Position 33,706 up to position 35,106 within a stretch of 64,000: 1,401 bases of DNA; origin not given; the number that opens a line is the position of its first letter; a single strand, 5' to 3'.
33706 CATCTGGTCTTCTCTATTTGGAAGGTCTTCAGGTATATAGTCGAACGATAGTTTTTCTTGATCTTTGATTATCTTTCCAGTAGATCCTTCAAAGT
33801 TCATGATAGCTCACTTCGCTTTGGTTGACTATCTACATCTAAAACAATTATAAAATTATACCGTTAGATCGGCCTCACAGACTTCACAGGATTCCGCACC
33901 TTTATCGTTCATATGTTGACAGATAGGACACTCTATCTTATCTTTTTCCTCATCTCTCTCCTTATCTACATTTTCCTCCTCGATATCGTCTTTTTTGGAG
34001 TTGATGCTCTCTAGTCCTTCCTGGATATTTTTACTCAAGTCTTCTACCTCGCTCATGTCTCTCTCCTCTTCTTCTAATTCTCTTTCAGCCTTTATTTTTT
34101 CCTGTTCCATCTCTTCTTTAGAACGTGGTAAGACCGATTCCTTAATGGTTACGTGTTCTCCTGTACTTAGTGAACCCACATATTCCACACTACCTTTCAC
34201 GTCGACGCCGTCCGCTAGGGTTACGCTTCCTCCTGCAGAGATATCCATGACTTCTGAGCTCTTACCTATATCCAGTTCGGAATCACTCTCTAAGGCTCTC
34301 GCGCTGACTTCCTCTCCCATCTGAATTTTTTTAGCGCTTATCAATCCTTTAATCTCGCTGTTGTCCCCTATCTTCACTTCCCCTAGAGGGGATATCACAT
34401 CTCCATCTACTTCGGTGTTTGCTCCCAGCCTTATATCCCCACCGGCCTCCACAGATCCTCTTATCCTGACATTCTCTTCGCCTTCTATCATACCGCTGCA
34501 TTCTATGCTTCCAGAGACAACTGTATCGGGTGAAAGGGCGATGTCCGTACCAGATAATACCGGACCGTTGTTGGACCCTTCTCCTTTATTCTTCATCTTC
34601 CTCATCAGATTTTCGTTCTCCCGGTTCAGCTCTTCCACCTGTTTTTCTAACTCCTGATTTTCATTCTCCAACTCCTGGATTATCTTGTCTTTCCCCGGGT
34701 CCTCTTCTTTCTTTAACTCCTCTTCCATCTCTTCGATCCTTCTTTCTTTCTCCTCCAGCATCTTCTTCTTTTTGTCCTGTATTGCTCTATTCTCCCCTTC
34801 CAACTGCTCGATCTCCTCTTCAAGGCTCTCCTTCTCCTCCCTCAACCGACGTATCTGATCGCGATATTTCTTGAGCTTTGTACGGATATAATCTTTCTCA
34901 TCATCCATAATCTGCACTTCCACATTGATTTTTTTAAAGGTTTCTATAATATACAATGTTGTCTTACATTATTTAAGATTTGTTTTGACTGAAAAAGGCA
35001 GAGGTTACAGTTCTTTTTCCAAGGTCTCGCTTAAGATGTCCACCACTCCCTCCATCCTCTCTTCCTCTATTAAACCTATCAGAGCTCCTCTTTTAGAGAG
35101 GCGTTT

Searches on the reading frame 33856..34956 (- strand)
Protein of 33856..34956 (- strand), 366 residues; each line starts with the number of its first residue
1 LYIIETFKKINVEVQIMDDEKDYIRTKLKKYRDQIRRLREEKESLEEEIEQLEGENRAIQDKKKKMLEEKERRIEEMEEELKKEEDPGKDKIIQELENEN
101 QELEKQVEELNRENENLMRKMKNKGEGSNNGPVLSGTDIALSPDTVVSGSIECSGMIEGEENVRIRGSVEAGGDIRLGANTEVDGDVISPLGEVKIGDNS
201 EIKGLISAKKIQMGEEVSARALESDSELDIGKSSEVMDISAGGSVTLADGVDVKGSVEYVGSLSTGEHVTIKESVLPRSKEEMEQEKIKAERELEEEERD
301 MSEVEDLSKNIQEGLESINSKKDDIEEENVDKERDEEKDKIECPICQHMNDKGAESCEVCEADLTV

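Call 26: search_protein_families(library=pfam, proteins=[window:33856-34956:-], max_evalue=0.01)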
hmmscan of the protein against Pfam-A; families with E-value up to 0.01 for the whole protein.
window:33856-34956:- (366 aa): 4 families
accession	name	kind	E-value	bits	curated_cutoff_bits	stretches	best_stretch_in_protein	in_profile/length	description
PF04519.19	Bactofilin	-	0.00015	22.4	27.9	1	161-257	5-97/98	Polymer-forming cytoskeletal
PF01496.24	V_ATPase_I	-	0.00053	18.5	30.7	1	14-124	9-102/815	V-type ATPase 116kDa subunit family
PF07544.18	Med9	-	0.0022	18.5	26.9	1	2-60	8-70/80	RNA polymerase II transcription mediator complex subunit 9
PF25450.1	Rab11-FIP3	-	0.0069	17.1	31.9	1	9-71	58-120/125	Rab11-FIP3-like domain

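Call 79: search_protein_families(library=padloc, proteins=[window:33856-34956:-], max_evalue=0.01)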
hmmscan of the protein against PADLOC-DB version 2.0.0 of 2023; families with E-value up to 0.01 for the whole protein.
window:33856-34956:- (366 aa): 3 families
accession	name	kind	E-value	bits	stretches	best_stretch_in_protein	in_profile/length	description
PDLC03859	LmuB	-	5.6e-10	37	2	5-120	353-464/611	-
PDLC00647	ZorA3|ZorA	-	0.00074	16.1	1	28-317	389-539/780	MotA/ExbB/TolQ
PDLC02709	PbeC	-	0.0047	13.6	1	9-117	377-477/661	PbeC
